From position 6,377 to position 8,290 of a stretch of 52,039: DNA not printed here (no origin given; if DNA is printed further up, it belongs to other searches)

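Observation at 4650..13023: An aromatic-sensor (DmpR/XylR-type) sigma-54 activator controls a module of two flavoproteins, a CCG Fe-S protein and EtfAB: a candidate ETF-coupled, possibly confurcating, dehydrogenase for an aromatic substrate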

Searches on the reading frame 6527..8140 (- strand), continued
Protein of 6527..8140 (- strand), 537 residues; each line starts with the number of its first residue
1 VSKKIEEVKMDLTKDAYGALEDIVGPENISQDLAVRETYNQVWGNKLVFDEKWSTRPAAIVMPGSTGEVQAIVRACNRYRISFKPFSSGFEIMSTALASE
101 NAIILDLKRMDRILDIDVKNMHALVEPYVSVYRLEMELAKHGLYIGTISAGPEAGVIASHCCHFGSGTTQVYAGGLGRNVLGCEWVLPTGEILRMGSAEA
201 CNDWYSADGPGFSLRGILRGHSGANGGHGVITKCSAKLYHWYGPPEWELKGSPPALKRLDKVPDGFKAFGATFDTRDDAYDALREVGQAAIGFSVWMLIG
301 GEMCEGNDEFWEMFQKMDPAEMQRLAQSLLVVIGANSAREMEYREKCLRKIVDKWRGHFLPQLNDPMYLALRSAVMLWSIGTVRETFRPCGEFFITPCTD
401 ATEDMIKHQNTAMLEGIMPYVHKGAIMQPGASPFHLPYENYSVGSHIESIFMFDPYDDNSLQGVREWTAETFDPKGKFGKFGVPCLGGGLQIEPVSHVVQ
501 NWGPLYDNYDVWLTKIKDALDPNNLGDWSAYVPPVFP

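Call 50: search_protein_families(library=pfam, proteins=[L008:13513-15156:+, L008:15275-17929:+, L008:2887-4635:-, L014:925-2067:+, L014:2068-3240:+, L014:3257-4591:+, L073:11553-13022:+, L073:13035-13487:+, L007:1845-3767:-, L015:3912-5159:-], max_evalue=0.00001)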
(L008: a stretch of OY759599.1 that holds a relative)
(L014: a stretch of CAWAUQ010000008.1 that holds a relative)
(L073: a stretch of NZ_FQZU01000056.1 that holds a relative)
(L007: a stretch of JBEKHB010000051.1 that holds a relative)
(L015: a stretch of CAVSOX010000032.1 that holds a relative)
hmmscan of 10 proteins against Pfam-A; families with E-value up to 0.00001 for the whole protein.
L008:13513-15156:+ (547 aa): 2 families
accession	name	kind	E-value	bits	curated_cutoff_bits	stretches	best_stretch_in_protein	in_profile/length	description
PF00501.34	AMP-binding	-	5e-78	263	29.9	1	34-404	13-384/384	AMP-binding enzyme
PF13193.12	AMP-binding_C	-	1.9e-15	57.9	24.5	1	455-536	2-76/76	AMP-binding enzyme C-terminal domain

L008:15275-17929:+ (884 aa): 5 families
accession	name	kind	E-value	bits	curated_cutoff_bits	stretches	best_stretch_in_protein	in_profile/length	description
PF02738.23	MoCoBD_1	-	1.8e-66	224.1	27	1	309-550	2-243/244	Molybdopterin cofactor-binding domain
PF20256.3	MoCoBD_2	-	1.2e-51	176.3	27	1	578-816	6-278/283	Molybdopterin cofactor-binding domain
PF01799.25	Fer2_2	-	2.4e-30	104.9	30.3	1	75-148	1-75/75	[2Fe-2S] binding domain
PF01315.27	Ald_Xan_dh_C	-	2.2e-26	92.8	31.3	1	187-292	2-110/110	Aldehyde oxidase and xanthine dehydrogenase, a/b hammerhead domain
PF00111.32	Fer2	-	2.9e-07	30.8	21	1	7-64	2-75/77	2Fe-2S iron-sulfur cluster binding domain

L008:2887-4635:- (582 aa): 1 family
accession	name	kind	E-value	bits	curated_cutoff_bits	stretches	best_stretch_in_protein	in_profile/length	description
PF00873.25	ACR_tran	-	9.1e-70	236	28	1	2-566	451-1020/1021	AcrB/AcrD/AcrF family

L014:925-2067:+ (380 aa): 2 families
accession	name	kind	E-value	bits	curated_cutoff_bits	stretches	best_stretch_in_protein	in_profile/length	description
PF00501.34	AMP-binding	-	1.4e-43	149.7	29.9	1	15-238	153-384/384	AMP-binding enzyme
PF13193.12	AMP-binding_C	-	2.4e-13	51.2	24.5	1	288-362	1-76/76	AMP-binding enzyme C-terminal domain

L014:2068-3240:+ (390 aa): 1 family
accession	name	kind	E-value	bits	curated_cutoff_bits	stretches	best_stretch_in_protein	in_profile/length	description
PF06050.19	HGD-D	-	3.7e-83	280.4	28.4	1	48-389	5-342/342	2-hydroxyglutaryl-CoA dehydratase, D-component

L014:3257-4591:+ (444 aa): 1 family
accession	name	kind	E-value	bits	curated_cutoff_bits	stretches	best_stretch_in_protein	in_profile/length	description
PF06050.19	HGD-D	-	4e-55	188.2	28.4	1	49-435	6-342/342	2-hydroxyglutaryl-CoA dehydratase, D-component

L073:11553-13022:+ (489 aa): 6 families
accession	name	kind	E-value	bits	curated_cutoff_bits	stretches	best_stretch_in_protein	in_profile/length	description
PF01593.30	Amino_oxidase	-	1.5e-17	64.5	19.8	1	18-456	5-421/443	Flavin containing amine oxidoreductase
PF13450.12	NAD_binding_8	-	9.2e-12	45.5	21.9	1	9-62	1-54/68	NAD(P)-binding Rossmann-like domain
PF00996.24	GDI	-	3.8e-08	32.8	23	0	1-47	1-47/436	GDP dissociation inhibitor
PF12831.13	FAD_oxidored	-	1.7e-07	31.4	27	1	6-43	1-38/416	FAD dependent oxidoreductase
PF01266.30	DAO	-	2.7e-07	30.9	27.9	0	6-42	1-38/353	FAD dependent oxidoreductase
PF00890.30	FAD_binding_2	-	3.4e-06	26.9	20.4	0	6-44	1-39/414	FAD binding domain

L073:13035-13487:+ (150 aa): 0 families

L007:1845-3767:- (640 aa): 3 families
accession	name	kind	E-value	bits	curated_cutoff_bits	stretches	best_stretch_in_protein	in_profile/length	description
PF08497.15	Radical_SAM_N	-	1.4e-124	415.7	25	1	57-349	2-301/301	Radical SAM N-terminal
PF04055.27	Radical_SAM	-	1.6e-08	35.3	29.5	1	351-549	2-158/166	Radical SAM superfamily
PF11842.13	DUF3362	-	8.2e-07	29.8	27.6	1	565-611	1-52/151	Domain of unknown function (DUF3362)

L015:3912-5159:- (415 aa): 0 families

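Call 51: search_protein_families(library=ncbifam, proteins=[L008:13513-15156:+, L008:15275-17929:+, L008:20000-20716:+, L008:20837-21598:+, L014:2068-3240:+, L014:3257-4591:+, L014:925-2067:+], max_evalue=1e-10)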
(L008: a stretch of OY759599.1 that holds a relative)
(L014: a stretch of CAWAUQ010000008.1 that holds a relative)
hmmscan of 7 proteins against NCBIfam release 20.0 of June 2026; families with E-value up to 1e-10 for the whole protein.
L008:13513-15156:+ (547 aa): 93 families (the best 25 are shown)
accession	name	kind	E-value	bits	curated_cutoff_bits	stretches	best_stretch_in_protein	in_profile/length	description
NF004837.0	PRK06187.1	subfamily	1.7e-184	614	476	1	11-546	3-522/531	long-chain-fatty-acid--CoA ligase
NF004674.0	PRK06018.1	subfamily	5.4e-141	471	766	1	14-546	8-534/544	long-chain-fatty-acid--CoA ligase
NF005426.0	PRK07008.1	equivalog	2.7e-140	468.6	822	1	35-547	33-536/545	3-(methylthio)propionyl-CoA ligase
NF006020.0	PRK08162.1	subfamily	4.5e-104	348.7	677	1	34-545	37-537/545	acyl-CoA synthetase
NF006182.0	PRK08316.1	subfamily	1.3e-81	274.7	663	1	34-546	29-517/523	fatty acyl-CoA synthetase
NF004143.0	PRK05620.1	equivalog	9.9e-81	271.8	852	1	40-545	37-554/576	long-chain fatty-acid--CoA ligase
NF009233.0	PRK12583.1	subfamily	1.1e-72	245.3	832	1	17-544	19-548/558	fatty acid CoA ligase family protein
NF005307.0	PRK06839.1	equivalog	1.6e-72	244.8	748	1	37-544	23-491/496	o-succinylbenzoate--CoA ligase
NF005857.1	PRK07786.1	exception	1.2e-70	238.5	733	1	42-546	35-512/513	fatty-acid--CoA ligase FadD5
NF002966.0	PRK03640.1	equivalog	2.6e-67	227.5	556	1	140-545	101-479/483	o-succinylbenzoate--CoA ligase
NF005676.0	PRK07470.1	equivalog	3e-66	224.2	774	1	37-544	41-527/544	acyl-CoA synthetase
NF052269.1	Staph_lig_FadD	equivalog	4.3e-65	220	650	1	40-544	26-491/499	long-chain-fatty-acid--CoA ligase FadD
NF005801.1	PRK07656.1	equivalog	7.9e-65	219.4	657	1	32-543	17-500/500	FadD3 family acyl-CoA ligase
NF004808.0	PRK06155.1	equivalog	9.3e-65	218.9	722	1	32-544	37-520/542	ATP-dependent acyl-CoA ligase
NF004797.0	PRK06145.1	equivalog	1.4e-62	211.7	850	1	33-546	20-495/499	acyl-CoA synthetase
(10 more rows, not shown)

L008:15275-17929:+ (884 aa): 20 families
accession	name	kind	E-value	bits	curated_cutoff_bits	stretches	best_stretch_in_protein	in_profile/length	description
NF045668.1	pterin_aldehy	equivalog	6.1e-240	798.9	1100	1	3-881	2-904/905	molybdopterin-dependent aldehyde oxidoreductase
TIGR03311.1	Se_dep_XDH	equivalog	5.5e-164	547.4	830.45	1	6-859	3-828/848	selenium-dependent xanthine dehydrogenase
NF043082.1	XdhA_XDHase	equivalog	3.5e-110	369.3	780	2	173-705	2-551/758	xanthine dehydrogenase subunit XdhA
TIGR03196.1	pucD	equivalog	1.5e-109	367.5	783.65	2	178-696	9-539/763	xanthine dehydrogenase subunit D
TIGR03194.1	4hydrxCoA_A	equivalog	5.3e-107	359.1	994.55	2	183-724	8-551/746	4-hydroxybenzoyl-CoA reductase subunit alpha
NF007426.0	PRK09970.1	equivalog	1.4e-105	354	916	2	171-704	5-553/761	xanthine dehydrogenase molybdenum-binding subunit XdhA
NF041018.1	glyceraldDH_alpha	equivalog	3.5e-89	300.1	790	1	186-877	17-740/741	glyceraldehyde dehydrogenase subunit alpha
TIGR03313.1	Se_sel_red_Mo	hypoth_equivalog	3.2e-79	266.7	1101.9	2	324-881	362-949/951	molybdopterin-dependent oxidoreductase Mo/Fe-S-binding subunit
TIGR02969.1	mam_aldehyde_ox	subfamily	9.5e-75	251.9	1912.3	2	184-864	588-1280/1330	aldehyde oxidase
TIGR02965.1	xanthine_xdhB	equivalog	1.8e-67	228.1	849.5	1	174-705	3-538/758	xanthine dehydrogenase molybdopterin binding subunit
NF041671.1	peri_hyde_PaoC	equivalog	4.3e-65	220.4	1180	1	165-881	11-731/735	aldehyde oxidoreductase molybdenum-binding subunit PaoC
NF040766.1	CODH_aero_grp5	exception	1.1e-61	209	950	2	187-701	20-555/785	aerobic carbon-monoxide dehydrogenase large subunit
TIGR02416.1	CO_dehy_Mo_lg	equivalog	5.5e-50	170.3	991.15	1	189-696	10-557/770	aerobic carbon-monoxide dehydrogenase large subunit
NF041020.1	glyceraldDH_gamma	equivalog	1.2e-48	164.8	290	1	3-152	12-160/164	glyceraldehyde dehydrogenase subunit gamma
NF043084.2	XdhC_XDHase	equivalog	2.4e-45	153.8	217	1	2-148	1-147/151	xanthine dehydrogenase subunit XdhC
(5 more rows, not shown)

L008:20000-20716:+ (238 aa): 2 families
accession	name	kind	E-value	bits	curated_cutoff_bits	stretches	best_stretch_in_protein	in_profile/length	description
NF053878.1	FATransRegFadRBac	equivalog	2.2e-11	43.9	200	1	46-188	3-143/190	fatty acid metabolism transcriptional regulator FadR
NF050111.1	TransRegSACE7040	equivalog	6.1e-11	42.6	250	1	48-182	3-135/186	SACE_7040 family transcriptional regulator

L008:20837-21598:+ (254 aa): 72 families (the best 25 are shown)
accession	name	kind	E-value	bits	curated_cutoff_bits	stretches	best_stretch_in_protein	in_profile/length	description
NF005803.0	PRK07658.1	equivalog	4.6e-71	239.2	313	1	11-254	11-255/257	enoyl-CoA hydratase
NF005802.0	PRK07657.1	equivalog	3.2e-67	226.8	363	1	10-254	12-258/260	enoyl-CoA hydratase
NF004475.0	PRK05809.1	subfamily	8.9e-67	225.3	394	1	12-254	14-258/260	short-chain-enoyl-CoA hydratase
NF006566.0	PRK09076.1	subfamily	4.7e-65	219.8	286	1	9-254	12-258/260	enoyl-CoA hydratase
NF006007.0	PRK08138.1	subfamily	5.1e-64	216.1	355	1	7-254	13-259/261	enoyl-CoA hydratase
NF007239.0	PRK09674.1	equivalog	6.5e-63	212.6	371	1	10-254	12-255/257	2,3-dehydroadipyl-CoA hydratase PaaF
NF051848.1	EnCoAHydtEchA19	equivalog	2.1e-62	211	400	1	11-254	9-256/258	enoyl-CoA hydratase EchA19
NF046063.1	oxepin_alt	equivalog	2.3e-55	187.8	300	1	6-251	4-253/254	oxepin-CoA hydrolase, alternative type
NF004517.0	PRK05862.1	equivalog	1.9e-53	181.6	396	1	12-254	14-255/257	enoyl-CoA hydratase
NF005700.0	PRK07511.1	subfamily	7.1e-53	179.8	274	1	8-254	9-259/260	enoyl-CoA hydratase family protein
NF006100.0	PRK08252.1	subfamily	2.2e-52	178.2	282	1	10-253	11-251/254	crotonase/enoyl-CoA hydratase family protein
NF004634.0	PRK05980.1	equivalog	3.9e-51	173.9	375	1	10-252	11-259/263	crotonase/enoyl-CoA hydratase family protein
NF004840.0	PRK06190.1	equivalog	1.4e-49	169.1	253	1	10-240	12-242/260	enoyl-CoA hydratase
NF005073.0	PRK06495.1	subfamily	2.1e-49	168.2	296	1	13-253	15-254/257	enoyl-CoA hydratase/isomerase family protein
NF006699.0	PRK09245.1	subfamily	5.8e-49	166.7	354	1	10-254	11-264/266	crotonase/enoyl-CoA hydratase family protein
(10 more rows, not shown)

L014:2068-3240:+ (390 aa): 4 families
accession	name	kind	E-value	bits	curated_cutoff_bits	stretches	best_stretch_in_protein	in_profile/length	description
NF040772.1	double_cubane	equivalog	3.5e-60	204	350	1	26-389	9-372/372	double-cubane-cluster-containing anaerobic reductase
TIGR03190.1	benz_CoA_bzdN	equivalog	3.9e-54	183.9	453.8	1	20-389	9-371/377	benzoyl-CoA reductase, bzd-type, subunit N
TIGR02263.1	benz_CoA_red_C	equivalog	3e-45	154.8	421.15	1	34-367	27-358/380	benzoyl-CoA reductase subunit C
NF052456.1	HyiscapDhHadC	equivalog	2e-43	148.7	700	1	30-389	20-372/372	(R)-2-hydroxyisocaproyl-CoA dehydratase subunit beta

L014:3257-4591:+ (444 aa): 4 families
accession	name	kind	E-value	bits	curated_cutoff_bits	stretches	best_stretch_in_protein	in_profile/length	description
NF052455.1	HyiscapDhHadB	equivalog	1.2e-32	113.1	750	1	13-296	3-269/398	(R)-2-hydroxyisocaproyl-CoA dehydratase subunit alpha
TIGR03191.1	benz_CoA_bzdO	equivalog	1.7e-29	103.3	448.6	1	32-436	26-424/430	benzoyl-CoA reductase, bzd-type, subunit O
TIGR02260.1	benz_CoA_red_B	equivalog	2.6e-28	98.8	486.55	1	16-432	9-410/413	benzoyl-CoA reductase subunit B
NF040772.1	double_cubane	equivalog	2.9e-18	66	350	1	177-435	125-372/372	double-cubane-cluster-containing anaerobic reductase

L014:925-2067:+ (380 aa): 95 families (the best 25 are shown)
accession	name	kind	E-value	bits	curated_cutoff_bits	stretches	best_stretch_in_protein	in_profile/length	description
NF004837.0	PRK06187.1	subfamily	2.6e-97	326.3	476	1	3-376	150-526/531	long-chain-fatty-acid--CoA ligase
NF006182.0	PRK08316.1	subfamily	1.5e-83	281.1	663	1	2-375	150-520/523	fatty acyl-CoA synthetase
NF005307.0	PRK06839.1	equivalog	2.4e-79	267.2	748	1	21-371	147-492/496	o-succinylbenzoate--CoA ligase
NF005857.1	PRK07786.1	exception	4.2e-75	253.2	733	1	4-372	147-512/513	fatty-acid--CoA ligase FadD5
NF004797.0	PRK06145.1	equivalog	3.6e-71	240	850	1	6-375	132-498/499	acyl-CoA synthetase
NF009233.0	PRK12583.1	subfamily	4e-70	236.8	832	1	15-371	193-549/558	fatty acid CoA ligase family protein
NF052269.1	Staph_lig_FadD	equivalog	8e-69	232.3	650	1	17-373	144-494/499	long-chain-fatty-acid--CoA ligase FadD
NF002966.0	PRK03640.1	equivalog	2.7e-68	230.7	556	1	19-372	137-480/483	o-succinylbenzoate--CoA ligase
NF004114.0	PRK05605.1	equivalog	1.1e-63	215.5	766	1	19-372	217-569/575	long-chain-fatty-acid--CoA ligase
NF005801.1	PRK07656.1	equivalog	1.4e-61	208.7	657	1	16-369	157-500/500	FadD3 family acyl-CoA ligase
TIGR01923.1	menE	equivalog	4.2e-61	207.1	330.15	1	18-367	108-441/442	o-succinylbenzoate--CoA ligase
NF004758.0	PRK06087.1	equivalog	1.3e-60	205.4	736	1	4-371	169-534/548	medium-chain fatty-acid--CoA ligase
NF006181.0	PRK08314.1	subfamily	3.5e-60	203.8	705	1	10-376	191-558/563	long-chain-fatty-acid--CoA ligase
NF005676.0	PRK07470.1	equivalog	6.4e-60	203.3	774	1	5-376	157-533/544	acyl-CoA synthetase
NF052580.1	Str24CoAsynCasG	equivalog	6.6e-60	203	750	1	3-367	167-545/548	steroid-24-oyl-CoA synthetase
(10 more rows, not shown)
